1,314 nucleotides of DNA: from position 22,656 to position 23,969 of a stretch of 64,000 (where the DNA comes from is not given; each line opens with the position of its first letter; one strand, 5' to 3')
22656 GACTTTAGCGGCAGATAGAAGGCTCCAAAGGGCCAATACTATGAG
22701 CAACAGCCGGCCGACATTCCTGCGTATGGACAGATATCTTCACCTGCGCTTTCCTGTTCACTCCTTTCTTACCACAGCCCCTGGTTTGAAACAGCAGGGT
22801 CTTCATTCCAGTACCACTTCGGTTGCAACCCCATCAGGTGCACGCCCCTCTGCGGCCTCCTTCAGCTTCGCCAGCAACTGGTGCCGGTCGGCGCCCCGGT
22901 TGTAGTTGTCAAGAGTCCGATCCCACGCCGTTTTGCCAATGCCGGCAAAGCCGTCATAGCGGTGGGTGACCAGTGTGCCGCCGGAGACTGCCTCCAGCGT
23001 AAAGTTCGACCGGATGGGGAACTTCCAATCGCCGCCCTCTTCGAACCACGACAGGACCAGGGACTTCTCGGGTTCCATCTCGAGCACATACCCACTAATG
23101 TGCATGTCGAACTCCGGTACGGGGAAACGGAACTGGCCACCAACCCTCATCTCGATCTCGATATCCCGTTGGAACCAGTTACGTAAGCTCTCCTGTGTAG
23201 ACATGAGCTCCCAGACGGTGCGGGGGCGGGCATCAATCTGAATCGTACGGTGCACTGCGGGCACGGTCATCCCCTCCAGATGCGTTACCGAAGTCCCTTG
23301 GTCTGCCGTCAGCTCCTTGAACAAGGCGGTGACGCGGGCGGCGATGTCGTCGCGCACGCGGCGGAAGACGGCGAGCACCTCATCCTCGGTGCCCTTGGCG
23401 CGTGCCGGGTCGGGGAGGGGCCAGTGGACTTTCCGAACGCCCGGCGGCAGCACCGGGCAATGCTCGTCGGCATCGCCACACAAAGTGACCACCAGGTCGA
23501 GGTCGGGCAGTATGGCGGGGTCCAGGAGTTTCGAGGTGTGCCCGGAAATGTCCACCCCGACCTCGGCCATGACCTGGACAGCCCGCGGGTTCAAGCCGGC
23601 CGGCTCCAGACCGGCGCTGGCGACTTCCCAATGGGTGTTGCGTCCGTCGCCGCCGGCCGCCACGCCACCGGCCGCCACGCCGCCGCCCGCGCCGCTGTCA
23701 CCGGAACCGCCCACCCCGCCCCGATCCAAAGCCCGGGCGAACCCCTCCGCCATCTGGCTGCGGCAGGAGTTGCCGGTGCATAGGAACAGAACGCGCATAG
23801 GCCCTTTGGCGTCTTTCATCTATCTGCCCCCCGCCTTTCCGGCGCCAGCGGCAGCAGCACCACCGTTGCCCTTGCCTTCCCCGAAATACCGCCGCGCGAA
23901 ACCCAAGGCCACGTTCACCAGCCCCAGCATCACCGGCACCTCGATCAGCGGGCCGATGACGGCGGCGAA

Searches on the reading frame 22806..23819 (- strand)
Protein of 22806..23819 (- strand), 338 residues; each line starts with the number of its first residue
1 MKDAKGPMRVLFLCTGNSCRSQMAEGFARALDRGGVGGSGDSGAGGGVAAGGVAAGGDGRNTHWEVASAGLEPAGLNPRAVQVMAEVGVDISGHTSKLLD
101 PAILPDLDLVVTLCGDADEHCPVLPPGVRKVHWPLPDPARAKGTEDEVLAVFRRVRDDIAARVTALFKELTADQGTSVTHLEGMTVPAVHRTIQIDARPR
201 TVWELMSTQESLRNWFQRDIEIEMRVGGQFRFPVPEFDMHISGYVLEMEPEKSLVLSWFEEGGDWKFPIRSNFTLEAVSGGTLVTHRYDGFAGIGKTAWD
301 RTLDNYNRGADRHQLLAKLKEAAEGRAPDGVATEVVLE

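Call 48: list_cluster_members(proteins=[window:22806-23819:-, window:37487-38665:+, window:41445-42827:-, window:42827-44371:-, window:51921-53186:-, window:53182-54423:-, window:57199-58656:-, window:60145-62598:-, window:13729-14565:-])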
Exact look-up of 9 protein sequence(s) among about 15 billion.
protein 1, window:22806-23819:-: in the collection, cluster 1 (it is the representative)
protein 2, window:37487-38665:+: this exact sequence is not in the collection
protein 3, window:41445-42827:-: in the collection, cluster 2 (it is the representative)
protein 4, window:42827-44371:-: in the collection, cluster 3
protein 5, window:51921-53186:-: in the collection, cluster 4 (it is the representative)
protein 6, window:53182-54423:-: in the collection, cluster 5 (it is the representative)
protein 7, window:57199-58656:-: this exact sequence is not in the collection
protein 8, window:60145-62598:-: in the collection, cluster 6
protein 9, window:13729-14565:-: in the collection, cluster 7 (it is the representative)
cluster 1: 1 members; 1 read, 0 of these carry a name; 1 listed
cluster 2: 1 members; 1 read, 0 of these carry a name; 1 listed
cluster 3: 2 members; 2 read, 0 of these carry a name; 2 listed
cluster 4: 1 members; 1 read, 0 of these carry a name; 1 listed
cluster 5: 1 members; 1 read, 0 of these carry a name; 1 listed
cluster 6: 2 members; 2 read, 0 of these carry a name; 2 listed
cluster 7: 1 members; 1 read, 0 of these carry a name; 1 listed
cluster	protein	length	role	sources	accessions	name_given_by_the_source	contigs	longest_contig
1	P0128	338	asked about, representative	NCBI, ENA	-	-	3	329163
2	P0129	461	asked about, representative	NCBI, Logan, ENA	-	-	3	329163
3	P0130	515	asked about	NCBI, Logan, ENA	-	-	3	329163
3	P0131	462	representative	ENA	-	-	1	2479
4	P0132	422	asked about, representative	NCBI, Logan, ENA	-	-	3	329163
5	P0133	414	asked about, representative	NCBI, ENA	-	-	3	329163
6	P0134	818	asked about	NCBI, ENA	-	-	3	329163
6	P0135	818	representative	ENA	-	-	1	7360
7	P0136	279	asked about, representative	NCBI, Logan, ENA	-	-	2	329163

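Call 49: search_protein_families(library=ncbifam, proteins=[window:22806-23819:-], max_evalue=1e-10)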
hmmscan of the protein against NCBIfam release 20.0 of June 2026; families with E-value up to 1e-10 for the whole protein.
window:22806-23819:- (338 aa): 3 families
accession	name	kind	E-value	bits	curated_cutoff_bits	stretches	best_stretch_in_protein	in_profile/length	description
TIGR02691.1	arsC_pI258_fam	equivalog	1.4e-51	174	174.3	1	61-165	24-128/129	arsenate reductase (thioredoxin)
NF010053.0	PRK13530.1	subfamily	3.8e-43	147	215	1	62-165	30-127/133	arsenate reductase (thioredoxin)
TIGR02689.1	ars_reduc_gluta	equivalog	5.2e-23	81.6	157.6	1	63-166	28-125/126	arsenate reductase, glutathione/glutaredoxin type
